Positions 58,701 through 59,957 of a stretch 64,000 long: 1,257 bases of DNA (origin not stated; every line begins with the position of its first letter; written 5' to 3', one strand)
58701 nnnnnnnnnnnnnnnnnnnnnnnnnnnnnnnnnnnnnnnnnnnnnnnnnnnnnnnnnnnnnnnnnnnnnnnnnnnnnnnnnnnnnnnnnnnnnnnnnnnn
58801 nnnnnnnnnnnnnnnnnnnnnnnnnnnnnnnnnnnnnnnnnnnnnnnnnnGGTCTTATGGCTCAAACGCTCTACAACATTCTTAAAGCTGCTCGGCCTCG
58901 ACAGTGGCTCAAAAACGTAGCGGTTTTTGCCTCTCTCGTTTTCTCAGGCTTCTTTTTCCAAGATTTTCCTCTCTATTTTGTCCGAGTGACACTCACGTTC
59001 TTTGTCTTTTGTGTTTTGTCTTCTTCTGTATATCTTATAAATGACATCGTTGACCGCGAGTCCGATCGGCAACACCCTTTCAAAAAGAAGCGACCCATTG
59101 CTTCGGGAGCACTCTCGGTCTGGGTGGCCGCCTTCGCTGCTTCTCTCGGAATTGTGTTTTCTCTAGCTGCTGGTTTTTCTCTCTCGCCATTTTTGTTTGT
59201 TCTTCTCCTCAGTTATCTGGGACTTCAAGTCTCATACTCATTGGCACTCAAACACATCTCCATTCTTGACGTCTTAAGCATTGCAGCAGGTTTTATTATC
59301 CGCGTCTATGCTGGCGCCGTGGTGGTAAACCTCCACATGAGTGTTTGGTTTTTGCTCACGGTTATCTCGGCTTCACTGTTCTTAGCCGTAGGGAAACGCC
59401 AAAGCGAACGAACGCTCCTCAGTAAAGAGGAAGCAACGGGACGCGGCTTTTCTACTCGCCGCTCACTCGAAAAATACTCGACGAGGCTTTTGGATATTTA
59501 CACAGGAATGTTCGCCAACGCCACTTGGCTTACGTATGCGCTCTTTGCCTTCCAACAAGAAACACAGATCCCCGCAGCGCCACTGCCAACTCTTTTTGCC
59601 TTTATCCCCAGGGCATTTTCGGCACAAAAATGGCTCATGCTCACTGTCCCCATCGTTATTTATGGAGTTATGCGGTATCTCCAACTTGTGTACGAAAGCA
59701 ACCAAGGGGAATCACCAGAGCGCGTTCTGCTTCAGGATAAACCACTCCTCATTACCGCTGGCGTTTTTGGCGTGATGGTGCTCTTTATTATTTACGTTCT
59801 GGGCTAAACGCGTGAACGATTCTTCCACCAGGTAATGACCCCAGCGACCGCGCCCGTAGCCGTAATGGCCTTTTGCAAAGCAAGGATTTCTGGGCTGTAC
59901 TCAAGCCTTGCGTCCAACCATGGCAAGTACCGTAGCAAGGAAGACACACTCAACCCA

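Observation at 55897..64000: Lipid-linked glycan assembly cluster combining a DPPR-synthase-like UbiA enzyme, a WecA/MraY-like primer transferase, two GT2 polyprenyl-P-sugar synthases and four GT-C glycosyltransferases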

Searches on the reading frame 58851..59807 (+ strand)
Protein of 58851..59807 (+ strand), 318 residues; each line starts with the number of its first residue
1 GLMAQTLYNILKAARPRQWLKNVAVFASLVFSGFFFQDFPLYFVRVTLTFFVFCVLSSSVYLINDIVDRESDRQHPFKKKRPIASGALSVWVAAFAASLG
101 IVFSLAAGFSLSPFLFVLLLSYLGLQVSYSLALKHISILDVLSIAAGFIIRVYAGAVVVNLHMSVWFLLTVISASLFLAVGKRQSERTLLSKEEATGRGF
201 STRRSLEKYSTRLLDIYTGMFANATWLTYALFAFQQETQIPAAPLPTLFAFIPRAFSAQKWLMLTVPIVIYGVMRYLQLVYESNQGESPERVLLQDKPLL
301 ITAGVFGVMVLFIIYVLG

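Call 5: search_protein_families(library=pfam, proteins=[window:58851-59807:+], max_evalue=0.01)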
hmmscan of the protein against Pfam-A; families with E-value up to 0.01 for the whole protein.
window:58851-59807:+ (318 aa): 1 family
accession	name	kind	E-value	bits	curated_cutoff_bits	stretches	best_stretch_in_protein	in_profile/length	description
PF01040.23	UbiA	-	1.2e-20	74.3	34.2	1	41-262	17-214/250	UbiA prenyltransferase family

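Call 6: search_protein_families(library=ncbifam, proteins=[window:58851-59807:+], max_evalue=0.01)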
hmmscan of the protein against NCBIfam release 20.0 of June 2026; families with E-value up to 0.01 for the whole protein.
window:58851-59807:+ (318 aa): 18 families
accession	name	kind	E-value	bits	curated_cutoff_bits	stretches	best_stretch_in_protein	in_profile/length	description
NF008977.0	PRK12324.1-2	equivalog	2.9e-67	227.2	234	1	7-315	2-288/297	decaprenyl-phosphate phosphoribosyltransferase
NF008978.0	PRK12324.1-4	equivalog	7.5e-67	225.5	207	1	9-316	34-321/322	decaprenyl-phosphate phosphoribosyltransferase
NF008976.0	PRK12324.1-1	equivalog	4.1e-53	180.7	474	1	9-297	20-286/306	decaprenyl-phosphate phosphoribosyltransferase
NF006088.0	PRK08238.1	equivalog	2.2e-46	158.5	351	1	6-311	191-477/482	UbiA family prenyltransferase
NF009523.0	PRK12884.1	equivalog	2.1e-12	46.8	269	1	43-172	36-163/279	prenyltransferase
TIGR01474.1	ubiA_proteo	equivalog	8.1e-08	32.1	275.45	1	54-169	51-167/282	4-hydroxybenzoate octaprenyltransferase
TIGR01475.1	ubiA_other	subfamily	1.8e-06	27.7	180.8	1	30-177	21-170/282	UbiA-like polyprenyltransferase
TIGR01473.1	cyoE_ctaB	equivalog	6.3e-06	26.2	210.3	1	31-172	20-167/281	heme o synthase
NF009516.0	PRK12875.1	equivalog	2.3e-05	23.6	205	1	6-144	16-157/292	prenyltransferase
NF041584.1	MqnP_SCO4491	exception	3.5e-05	23.7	420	1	46-119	42-115/285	menaquinone biosynthesis prenyltransferase MqnP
NF005742.0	PRK07566.1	equivalog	9e-05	21.7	313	1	54-161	76-185/315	chlorophyll synthase ChlG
NF009609.0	PRK13106.1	equivalog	0.00012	21.6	349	1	45-168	50-181/301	prenyltransferase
NF009526.0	PRK12888.1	equivalog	0.00015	21.3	364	1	59-120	67-128/301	4-hydroxybenzoate octaprenyltransferase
NF035940.1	prenyl_rel_EboC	equivalog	0.00016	21.2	250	1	25-197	18-183/292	UbiA-like protein EboC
NF009522.0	PRK12883.1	equivalog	0.00036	20.1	353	1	45-160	38-151/279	geranylgeranylglycerol-phosphate geranylgeranyltransferase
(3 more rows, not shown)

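Call 11: find_homologous_proteins(query=window:58851-59807:+)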
Query window:58851-59807:+ (318 aa): 5352 proteins with E <= 0.001 among 8000 candidates; the best 120 are listed.
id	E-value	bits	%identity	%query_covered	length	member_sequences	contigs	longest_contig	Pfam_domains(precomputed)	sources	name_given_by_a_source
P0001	2.0e-167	574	100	86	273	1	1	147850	PF01040.24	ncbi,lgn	-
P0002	3.0e-164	564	83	99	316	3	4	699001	PF01040.24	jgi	jgi:decaprenyl-phosphate phosphoribosyltransferase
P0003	1.9e-162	558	82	99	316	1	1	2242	PF01040.24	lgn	-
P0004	3.9e-154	531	77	99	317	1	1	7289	PF01040.24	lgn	-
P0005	1.2e-145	503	76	99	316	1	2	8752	PF01040.24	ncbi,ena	-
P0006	2.7e-145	501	75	99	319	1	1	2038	PF01040.24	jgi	jgi:hypothetical protein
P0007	9.8e-144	496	73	99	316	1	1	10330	PF01040.24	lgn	-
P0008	1.6e-143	496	75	99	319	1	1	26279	PF01040.24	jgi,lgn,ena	-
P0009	4.3e-142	491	71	99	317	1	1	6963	PF01040.24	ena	-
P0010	3.4e-141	488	72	99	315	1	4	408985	PF01040.24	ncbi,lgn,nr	ncbi:decaprenyl-phosphate phosphoribosyltransferase [Candidatus Woesebacteria bacterium]|nr:decapren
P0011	5.2e-141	487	72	99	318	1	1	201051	PF01040.24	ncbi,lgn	-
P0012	7.6e-141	487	76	99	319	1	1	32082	PF01040.24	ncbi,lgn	-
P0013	3.4e-140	485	72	99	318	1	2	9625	PF01040.24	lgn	-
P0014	1.6e-139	483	72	99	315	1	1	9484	PF01040.24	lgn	-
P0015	3.1e-139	482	71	99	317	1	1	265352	PF01040.24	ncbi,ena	-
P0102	2.4e-118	413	63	98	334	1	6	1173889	PF01040.24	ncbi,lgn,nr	ncbi:MAG: decaprenyl-phosphate phosphoribosyltransferase [Patescibacteria group bacterium]|nr:MAG: d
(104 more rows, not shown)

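Call 12: find_encoding_contigs(protein=P0001, flank=10000, max_places=4)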
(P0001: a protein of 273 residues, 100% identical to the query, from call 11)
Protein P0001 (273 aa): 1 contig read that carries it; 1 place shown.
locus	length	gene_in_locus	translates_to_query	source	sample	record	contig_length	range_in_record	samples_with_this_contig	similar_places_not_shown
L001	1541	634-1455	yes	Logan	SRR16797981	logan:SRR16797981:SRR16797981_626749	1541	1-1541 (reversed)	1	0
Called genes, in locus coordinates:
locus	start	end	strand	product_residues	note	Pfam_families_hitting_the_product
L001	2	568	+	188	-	?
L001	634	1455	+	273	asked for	PF01040:UbiA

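Call 13: search_solved_structures(query=window:58851-59807:+, max_evalue=0.001, show_alignments=2)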
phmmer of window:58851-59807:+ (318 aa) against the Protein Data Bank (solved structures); distinct sequences matched with E-value up to 0.001: 2.
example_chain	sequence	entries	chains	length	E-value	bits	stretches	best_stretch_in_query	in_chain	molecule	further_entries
8j8j_D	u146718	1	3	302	3.7e-44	154.7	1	7-237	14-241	Decaprenyl-phosphate phosphoribosyltransferase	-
8j8k_A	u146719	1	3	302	1.3e-33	120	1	7-237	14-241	Decaprenyl-phosphate phosphoribosyltransferase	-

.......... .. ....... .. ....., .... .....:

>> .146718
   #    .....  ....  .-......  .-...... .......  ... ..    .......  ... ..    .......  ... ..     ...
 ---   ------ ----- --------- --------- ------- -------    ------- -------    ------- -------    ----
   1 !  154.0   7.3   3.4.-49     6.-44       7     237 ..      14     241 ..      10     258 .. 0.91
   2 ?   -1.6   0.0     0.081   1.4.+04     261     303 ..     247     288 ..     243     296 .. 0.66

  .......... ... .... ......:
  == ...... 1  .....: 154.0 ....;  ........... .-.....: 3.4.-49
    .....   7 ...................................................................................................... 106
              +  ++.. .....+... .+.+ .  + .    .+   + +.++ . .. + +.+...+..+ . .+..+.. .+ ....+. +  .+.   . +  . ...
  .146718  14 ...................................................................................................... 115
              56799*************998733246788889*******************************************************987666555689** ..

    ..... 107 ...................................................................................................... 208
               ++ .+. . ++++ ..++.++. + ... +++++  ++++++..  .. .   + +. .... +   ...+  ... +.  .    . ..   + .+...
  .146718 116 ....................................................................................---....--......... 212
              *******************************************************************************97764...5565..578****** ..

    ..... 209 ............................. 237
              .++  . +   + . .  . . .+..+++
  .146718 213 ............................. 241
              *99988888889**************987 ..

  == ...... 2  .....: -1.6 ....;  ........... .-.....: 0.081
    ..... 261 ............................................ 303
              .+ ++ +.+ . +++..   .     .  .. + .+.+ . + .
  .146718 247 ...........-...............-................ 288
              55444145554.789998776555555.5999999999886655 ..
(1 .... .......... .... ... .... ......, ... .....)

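Call 16: find_related_loci(query=window:58851-59807:+, collection=genome_contigs, flank=10000)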
Query window:58851-59807:+ (318 aa) in genome_contigs; peptide patterns used: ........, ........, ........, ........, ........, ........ (x = any residue, [..] = any of these).
190 stretches matched a pattern; 146 encode a relative of the query (tblastn E <= 1e-3); the best 80 are kept; 80 distinct loci.
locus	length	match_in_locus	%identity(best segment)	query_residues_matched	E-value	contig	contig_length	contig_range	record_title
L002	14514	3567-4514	73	2-317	3e-152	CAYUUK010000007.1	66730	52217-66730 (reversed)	MAG TPA_asm: uncultured Pseudomonadales bacterium isolate SRP141376_co5_90 genome assembly, contig: NODE_883_length_6673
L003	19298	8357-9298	76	3-317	1e-150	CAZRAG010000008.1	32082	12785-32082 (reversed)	MAG TPA_asm: uncultured Pseudomonadales bacterium isolate SRP093185_co1_24 genome assembly, contig: NODE_666_length_3208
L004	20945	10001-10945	71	3-317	1e-148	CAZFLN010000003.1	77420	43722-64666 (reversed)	MAG TPA_asm: uncultured Pseudomonadales bacterium isolate SRP344714_co1_414 genome assembly, contig: NODE_732_length_774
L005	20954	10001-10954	72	3-318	3e-148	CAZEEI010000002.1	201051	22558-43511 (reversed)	MAG TPA_asm: uncultured Pseudomonadales bacterium isolate SRP192927_co7_719 genome assembly, contig: NODE_34_length_2010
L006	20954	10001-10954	71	2-318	9e-148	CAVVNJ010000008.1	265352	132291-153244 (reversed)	MAG: Candidatus Woesebacteria bacterium isolate MFD05674.bin.2.125 genome assembly, contig: contig_20830, whole genome s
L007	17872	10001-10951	72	1-317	9e-148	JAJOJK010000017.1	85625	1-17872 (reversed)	MAG: Candidatus Woesebacteria bacterium isolate S5C87 S5CNODE_34_length_85625_cov_5.156951, whole genome shotgun sequenc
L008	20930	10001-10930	71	3-315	5e-142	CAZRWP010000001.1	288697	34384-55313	MAG TPA_asm: uncultured Pseudomonadales bacterium isolate SRP144015_co1_84 genome assembly, contig: NODE_17_length_28869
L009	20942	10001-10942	71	3-317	9e-142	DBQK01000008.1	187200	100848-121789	MAG TPA_asm: Patescibacteria group bacterium UBA1396 UBA1396_contig_4328, whole genome shotgun sequence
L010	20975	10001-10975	65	6-317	3e-133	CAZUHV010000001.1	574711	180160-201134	MAG TPA_asm: uncultured Pseudomonadales bacterium isolate binchicken_co277_32 genome assembly, contig: NODE_12_length_57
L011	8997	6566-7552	63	2-317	1e-130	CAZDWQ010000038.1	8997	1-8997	MAG TPA_asm: uncultured Pseudomonadales bacterium isolate SRP192515_co1_182 genome assembly, contig: NODE_7815_length_89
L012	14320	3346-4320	62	6-317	2e-130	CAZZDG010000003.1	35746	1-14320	MAG TPA_asm: uncultured Pseudomonadales bacterium isolate binchicken_co321_113 genome assembly, contig: NODE_402_length_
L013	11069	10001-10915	67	3-312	3e-130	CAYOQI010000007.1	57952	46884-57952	MAG TPA_asm: uncultured Pseudomonadales bacterium isolate SRP286056_co1_770 genome assembly, contig: NODE_496_length_579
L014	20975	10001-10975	63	6-317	2e-129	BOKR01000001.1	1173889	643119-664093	MAG: Patescibacteria group bacterium BroJett025 DNA, sequence1, whole genome shotgun sequence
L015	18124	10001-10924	63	3-315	2e-128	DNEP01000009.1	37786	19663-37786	MAG TPA_asm: Candidatus Paceibacterota bacterium isolate UBA12128 contig_2629, whole genome shotgun sequence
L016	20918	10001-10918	63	5-316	2e-128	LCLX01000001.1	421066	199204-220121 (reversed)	MAG: Microgenomates group bacterium GW2011_GWC1_46_15 UX36_C0001, whole genome shotgun sequence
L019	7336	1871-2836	63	3-317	7e-126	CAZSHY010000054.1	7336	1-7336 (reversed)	MAG TPA_asm: uncultured Pseudomonadales bacterium isolate SRP286056_co1_709 genome assembly, contig: NODE_13873_length_7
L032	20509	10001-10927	64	1-307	3e-121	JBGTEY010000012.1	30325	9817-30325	MAG: Patescibacteria group bacterium isolate JTS-RE179 k141_2998211, whole genome shotgun sequence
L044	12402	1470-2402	61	7-317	2e-119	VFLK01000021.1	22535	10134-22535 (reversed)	MAG: Candidatus Paceibacterota bacterium isolate Bin_61_66 c_000004814593, whole genome shotgun sequence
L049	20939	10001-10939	60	7-317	2e-118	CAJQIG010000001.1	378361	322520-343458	uncultured Patescibacteria group bacterium isolate 0.2_20180412_Bin_MAXBIN_228_sub_1 genome assembly, contig: c_00000000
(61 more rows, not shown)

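Call 54: search_protein_families(library=pfam, proteins=[L049:5342-6844:+, L044:2426-3808:+, L019:424-789:+, L032:2568-3044:+], max_evalue=0.001)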
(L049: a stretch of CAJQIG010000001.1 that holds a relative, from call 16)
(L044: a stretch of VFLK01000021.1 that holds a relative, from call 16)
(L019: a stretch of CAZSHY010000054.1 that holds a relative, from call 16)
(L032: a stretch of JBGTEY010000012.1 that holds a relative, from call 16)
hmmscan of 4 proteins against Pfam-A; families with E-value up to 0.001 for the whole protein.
L049:5342-6844:+ (501 aa): 0 families

L044:2426-3808:+ (461 aa): 3 families
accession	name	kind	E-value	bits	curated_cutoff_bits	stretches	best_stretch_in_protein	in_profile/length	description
PF02366.24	PMT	-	2.4e-22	80.1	22.7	1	16-251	3-238/245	Dolichyl-phosphate-mannose-protein mannosyltransferase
PF16192.10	PMT_4TMC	-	1.4e-20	74.1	32.4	1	260-445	2-190/202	C-terminal four TMM region of protein-O-mannosyltransferase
PF13231.12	PMT_2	-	2.9e-16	60.5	26.1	1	73-219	2-145/160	Dolichyl-phosphate-mannose-protein mannosyltransferase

L019:424-789:+ (122 aa): 0 families

L032:2568-3044:+ (159 aa): 0 families
